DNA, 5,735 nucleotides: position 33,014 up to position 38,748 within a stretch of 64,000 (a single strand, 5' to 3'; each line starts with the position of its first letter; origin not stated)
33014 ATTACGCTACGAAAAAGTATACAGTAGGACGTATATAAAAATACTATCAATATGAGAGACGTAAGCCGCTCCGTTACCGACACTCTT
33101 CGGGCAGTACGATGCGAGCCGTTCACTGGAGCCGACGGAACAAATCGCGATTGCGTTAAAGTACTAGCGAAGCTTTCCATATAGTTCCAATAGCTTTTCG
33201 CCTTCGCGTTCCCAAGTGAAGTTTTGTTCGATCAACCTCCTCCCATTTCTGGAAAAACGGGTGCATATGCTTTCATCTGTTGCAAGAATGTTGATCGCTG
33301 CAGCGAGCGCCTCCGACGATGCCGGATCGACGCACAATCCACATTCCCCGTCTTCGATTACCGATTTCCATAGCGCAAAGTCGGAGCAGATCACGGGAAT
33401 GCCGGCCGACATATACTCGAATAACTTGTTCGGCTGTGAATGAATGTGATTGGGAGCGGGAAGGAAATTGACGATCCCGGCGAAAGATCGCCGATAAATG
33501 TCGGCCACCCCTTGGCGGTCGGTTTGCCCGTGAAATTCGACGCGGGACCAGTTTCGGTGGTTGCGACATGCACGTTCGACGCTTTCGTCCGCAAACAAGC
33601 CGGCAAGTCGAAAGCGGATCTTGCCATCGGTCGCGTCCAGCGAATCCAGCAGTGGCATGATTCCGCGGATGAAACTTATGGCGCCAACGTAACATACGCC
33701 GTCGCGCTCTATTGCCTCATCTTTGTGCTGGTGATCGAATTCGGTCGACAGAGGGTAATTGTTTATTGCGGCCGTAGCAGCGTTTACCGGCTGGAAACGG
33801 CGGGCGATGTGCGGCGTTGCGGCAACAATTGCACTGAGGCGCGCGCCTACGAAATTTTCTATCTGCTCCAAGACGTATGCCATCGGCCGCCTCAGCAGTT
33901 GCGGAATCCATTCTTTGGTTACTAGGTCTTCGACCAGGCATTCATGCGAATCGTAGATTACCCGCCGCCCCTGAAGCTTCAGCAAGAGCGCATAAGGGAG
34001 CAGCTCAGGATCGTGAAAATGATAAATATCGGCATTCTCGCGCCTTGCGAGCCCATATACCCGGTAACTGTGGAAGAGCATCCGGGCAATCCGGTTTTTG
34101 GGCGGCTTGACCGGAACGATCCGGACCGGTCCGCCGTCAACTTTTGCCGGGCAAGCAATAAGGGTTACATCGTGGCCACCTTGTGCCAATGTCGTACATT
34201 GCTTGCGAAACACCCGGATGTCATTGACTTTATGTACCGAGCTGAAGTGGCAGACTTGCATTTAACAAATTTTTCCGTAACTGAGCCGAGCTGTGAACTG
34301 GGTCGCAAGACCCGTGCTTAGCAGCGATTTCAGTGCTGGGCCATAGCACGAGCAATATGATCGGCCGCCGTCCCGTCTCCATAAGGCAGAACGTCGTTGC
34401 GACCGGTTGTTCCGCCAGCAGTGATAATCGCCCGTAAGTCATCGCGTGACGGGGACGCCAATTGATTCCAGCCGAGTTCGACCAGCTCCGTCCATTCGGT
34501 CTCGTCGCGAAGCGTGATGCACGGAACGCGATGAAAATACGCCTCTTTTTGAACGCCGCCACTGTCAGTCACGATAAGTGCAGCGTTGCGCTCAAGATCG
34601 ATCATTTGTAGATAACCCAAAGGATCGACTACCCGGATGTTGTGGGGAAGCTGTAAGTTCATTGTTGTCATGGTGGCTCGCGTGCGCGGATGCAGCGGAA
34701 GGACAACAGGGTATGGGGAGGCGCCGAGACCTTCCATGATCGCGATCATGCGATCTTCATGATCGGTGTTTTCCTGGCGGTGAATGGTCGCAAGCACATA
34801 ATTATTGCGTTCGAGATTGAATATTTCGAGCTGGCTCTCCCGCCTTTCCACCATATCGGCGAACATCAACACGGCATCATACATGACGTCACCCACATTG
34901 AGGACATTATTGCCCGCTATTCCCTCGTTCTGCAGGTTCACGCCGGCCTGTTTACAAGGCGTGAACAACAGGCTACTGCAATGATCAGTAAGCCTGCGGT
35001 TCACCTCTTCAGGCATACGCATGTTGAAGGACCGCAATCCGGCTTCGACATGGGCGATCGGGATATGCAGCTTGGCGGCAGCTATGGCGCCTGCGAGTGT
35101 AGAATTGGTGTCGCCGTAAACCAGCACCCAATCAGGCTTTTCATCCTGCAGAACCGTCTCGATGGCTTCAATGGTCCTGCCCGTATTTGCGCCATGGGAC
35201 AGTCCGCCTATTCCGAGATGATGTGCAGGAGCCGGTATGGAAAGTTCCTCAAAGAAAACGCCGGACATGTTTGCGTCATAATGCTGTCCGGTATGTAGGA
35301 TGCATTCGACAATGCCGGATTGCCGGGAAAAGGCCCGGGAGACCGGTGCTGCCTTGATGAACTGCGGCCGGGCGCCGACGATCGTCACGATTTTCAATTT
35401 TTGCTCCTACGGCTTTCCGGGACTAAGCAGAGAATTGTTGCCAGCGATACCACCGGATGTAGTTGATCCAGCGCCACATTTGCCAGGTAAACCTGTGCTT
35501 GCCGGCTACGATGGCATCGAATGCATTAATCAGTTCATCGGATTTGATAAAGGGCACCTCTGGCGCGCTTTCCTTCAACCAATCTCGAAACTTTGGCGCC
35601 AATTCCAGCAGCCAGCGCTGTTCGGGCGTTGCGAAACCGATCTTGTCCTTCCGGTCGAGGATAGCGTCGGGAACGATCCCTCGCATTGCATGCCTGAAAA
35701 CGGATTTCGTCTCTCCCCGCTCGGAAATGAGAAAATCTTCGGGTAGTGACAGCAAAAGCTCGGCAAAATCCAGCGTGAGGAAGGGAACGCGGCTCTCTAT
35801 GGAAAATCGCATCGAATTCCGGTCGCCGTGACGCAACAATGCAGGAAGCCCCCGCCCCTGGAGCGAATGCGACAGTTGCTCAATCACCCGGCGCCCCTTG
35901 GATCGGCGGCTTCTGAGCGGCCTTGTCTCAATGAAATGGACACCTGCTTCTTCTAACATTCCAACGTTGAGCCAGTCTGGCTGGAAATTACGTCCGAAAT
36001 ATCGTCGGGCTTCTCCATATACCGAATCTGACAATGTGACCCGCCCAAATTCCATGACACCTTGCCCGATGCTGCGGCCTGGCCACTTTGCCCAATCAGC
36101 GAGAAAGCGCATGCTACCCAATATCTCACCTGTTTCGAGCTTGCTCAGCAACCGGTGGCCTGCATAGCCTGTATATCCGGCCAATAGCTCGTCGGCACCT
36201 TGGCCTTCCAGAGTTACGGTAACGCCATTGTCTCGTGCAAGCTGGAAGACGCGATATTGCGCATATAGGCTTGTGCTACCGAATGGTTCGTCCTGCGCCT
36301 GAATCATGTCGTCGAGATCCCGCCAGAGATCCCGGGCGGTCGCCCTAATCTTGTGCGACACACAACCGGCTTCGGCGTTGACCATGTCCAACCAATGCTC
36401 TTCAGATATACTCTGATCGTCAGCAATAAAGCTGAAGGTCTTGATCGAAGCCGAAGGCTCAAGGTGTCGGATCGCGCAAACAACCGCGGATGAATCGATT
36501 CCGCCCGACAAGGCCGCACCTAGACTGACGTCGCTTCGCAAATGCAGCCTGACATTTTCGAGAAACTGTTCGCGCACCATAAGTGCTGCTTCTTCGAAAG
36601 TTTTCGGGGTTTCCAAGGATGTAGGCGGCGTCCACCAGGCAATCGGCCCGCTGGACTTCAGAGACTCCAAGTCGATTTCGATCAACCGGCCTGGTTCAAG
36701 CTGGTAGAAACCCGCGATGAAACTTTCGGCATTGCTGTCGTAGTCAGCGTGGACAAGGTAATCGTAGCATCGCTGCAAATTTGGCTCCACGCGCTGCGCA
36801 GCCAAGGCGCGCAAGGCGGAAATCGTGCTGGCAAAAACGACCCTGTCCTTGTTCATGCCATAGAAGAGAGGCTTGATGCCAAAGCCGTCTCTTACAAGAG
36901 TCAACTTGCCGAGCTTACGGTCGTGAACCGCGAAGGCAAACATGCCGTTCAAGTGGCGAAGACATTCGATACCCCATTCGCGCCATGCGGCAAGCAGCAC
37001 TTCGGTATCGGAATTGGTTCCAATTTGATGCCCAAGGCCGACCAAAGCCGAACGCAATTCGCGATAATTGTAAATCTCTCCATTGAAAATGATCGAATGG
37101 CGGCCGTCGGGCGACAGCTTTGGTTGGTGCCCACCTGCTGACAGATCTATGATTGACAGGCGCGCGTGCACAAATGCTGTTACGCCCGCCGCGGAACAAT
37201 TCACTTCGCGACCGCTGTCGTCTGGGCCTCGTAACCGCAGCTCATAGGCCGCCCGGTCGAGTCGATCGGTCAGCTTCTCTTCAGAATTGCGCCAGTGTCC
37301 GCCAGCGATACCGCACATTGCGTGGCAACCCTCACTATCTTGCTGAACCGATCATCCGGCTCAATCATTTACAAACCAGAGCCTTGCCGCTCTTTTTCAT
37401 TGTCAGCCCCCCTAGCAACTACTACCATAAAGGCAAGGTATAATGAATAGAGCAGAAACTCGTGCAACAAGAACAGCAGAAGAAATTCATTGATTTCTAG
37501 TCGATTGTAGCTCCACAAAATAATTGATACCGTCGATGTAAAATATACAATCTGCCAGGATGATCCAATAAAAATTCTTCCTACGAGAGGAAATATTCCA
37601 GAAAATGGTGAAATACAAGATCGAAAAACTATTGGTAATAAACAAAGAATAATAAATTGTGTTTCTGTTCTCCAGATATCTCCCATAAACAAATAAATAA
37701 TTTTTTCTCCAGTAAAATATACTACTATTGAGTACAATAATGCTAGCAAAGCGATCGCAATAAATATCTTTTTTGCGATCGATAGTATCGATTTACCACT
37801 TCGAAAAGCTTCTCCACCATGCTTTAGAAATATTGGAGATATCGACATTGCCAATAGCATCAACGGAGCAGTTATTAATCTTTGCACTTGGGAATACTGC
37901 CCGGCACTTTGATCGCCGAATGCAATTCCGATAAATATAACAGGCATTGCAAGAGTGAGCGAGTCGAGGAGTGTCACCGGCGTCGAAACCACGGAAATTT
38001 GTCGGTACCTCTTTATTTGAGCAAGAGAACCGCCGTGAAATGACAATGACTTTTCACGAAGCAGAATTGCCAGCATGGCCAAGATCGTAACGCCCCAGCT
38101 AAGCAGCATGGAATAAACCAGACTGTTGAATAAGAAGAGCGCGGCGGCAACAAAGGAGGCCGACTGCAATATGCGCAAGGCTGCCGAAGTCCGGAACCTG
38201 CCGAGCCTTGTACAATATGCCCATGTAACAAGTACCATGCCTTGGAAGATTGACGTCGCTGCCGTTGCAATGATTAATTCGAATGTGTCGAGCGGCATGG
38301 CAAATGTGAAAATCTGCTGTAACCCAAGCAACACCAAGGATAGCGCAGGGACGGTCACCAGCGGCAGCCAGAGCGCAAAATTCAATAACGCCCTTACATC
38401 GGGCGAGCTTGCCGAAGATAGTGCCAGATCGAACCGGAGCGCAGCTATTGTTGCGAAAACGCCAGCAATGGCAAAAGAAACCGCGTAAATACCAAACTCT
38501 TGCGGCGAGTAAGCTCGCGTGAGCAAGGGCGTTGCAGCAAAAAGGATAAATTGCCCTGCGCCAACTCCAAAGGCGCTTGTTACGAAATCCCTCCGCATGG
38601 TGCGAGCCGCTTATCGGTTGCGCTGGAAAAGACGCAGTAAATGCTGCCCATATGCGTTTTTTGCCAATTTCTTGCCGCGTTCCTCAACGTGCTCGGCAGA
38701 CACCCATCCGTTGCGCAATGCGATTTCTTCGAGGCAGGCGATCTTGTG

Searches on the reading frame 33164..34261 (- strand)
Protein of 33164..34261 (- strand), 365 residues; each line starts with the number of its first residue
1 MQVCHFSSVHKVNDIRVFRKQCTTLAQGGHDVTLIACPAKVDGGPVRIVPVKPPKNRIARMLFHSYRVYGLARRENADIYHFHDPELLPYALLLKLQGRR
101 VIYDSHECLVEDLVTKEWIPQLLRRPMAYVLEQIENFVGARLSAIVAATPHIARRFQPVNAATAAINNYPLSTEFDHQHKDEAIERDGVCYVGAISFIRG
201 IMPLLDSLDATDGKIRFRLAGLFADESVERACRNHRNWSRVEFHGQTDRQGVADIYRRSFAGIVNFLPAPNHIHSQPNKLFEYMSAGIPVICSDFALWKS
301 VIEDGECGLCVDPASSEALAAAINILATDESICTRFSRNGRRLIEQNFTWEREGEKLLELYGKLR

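Call 20: search_protein_families(library=pfam, proteins=[window:33164-34261:-], max_evalue=0.001)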
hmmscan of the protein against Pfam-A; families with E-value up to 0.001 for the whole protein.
window:33164-34261:- (365 aa): 5 families
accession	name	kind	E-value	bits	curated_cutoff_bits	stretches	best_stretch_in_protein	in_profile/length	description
PF00534.26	Glycos_transf_1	-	2e-16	60.5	26.4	1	183-342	12-171/172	Glycosyl transferases group 1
PF13692.12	Glyco_trans_1_4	-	1.1e-15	58.6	27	1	189-329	4-142/142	Glycosyl transferases group 1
PF13439.12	Glyco_transf_4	-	4.6e-12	46.7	28.5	1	20-157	10-149/170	Glycosyltransferase Family 4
PF13579.12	Glyco_trans_4_4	-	5.8e-11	43.4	29.7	1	17-157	6-143/158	Glycosyl transferase 4-like domain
PF13524.12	Glyco_trans_1_2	-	1.8e-09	38.2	25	1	204-358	5-143/144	Glycosyl transferase-like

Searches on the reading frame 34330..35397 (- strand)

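Call 20: search_protein_families(library=pfam, proteins=[window:34330-35397:-], max_evalue=0.001)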
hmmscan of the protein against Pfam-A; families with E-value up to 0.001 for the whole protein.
window:34330-35397:- (355 aa): 2 families
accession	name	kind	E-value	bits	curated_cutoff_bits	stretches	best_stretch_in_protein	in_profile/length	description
PF02350.25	Epimerase_2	-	2.9e-103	345.8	30.6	1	22-352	2-346/347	UDP-N-acetylglucosamine 2-epimerase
PF13579.12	Glyco_trans_4_4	-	0.00085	20.1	29.7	0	54-148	38-135/158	Glycosyl transferase 4-like domain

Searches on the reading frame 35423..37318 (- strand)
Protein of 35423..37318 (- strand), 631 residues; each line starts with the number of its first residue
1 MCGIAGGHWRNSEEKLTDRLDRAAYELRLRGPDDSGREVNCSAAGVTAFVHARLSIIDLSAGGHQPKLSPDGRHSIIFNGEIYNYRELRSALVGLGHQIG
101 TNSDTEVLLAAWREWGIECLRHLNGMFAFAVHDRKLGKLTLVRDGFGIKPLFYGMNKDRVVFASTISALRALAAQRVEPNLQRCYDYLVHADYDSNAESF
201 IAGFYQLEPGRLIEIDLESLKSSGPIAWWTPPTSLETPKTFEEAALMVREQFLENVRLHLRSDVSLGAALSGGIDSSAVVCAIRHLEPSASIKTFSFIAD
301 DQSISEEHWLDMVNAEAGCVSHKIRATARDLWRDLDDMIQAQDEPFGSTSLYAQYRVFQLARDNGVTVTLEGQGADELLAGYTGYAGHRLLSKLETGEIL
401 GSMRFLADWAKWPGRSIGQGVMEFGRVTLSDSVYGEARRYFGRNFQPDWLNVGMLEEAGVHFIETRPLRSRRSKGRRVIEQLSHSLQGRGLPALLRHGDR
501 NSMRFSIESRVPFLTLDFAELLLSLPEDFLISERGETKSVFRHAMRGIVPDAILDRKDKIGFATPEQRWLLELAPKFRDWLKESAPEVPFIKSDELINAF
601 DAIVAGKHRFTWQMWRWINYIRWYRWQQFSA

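Call 24: search_protein_families(library=pfam, proteins=[window:35423-37318:-], max_evalue=0.01)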
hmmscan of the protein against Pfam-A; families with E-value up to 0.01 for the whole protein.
window:35423-37318:- (631 aa): 4 families
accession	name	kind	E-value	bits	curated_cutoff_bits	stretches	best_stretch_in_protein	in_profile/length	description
PF00733.27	Asn_synthase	-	9.5e-62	210.1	21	1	248-624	2-353/354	Asparagine synthase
PF13537.11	GATase_7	-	7.4e-42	142.7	25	1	51-170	1-122/123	Glutamine amidotransferase domain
PF13522.11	GATase_6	-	8.4e-41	139.5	27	1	44-164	9-129/130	Glutamine amidotransferase domain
PF12481.13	DUF3700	-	0.005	16.8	27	1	119-171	125-178/228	Aluminium induced protein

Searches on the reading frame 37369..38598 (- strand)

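Call 24: search_protein_families(library=pfam, proteins=[window:37369-38598:-], max_evalue=0.01)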
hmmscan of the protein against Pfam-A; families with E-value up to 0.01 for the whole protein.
window:37369-38598:- (409 aa): 2 families
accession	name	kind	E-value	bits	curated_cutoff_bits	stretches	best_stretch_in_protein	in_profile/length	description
PF01943.22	Polysacc_synt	-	8.2e-12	45.6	28.2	1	11-256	11-269/274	Polysaccharide biosynthesis protein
PF13440.11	Polysacc_synt_3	-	6.6e-11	42.4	23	1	25-310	1-289/293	Polysaccharide biosynthesis protein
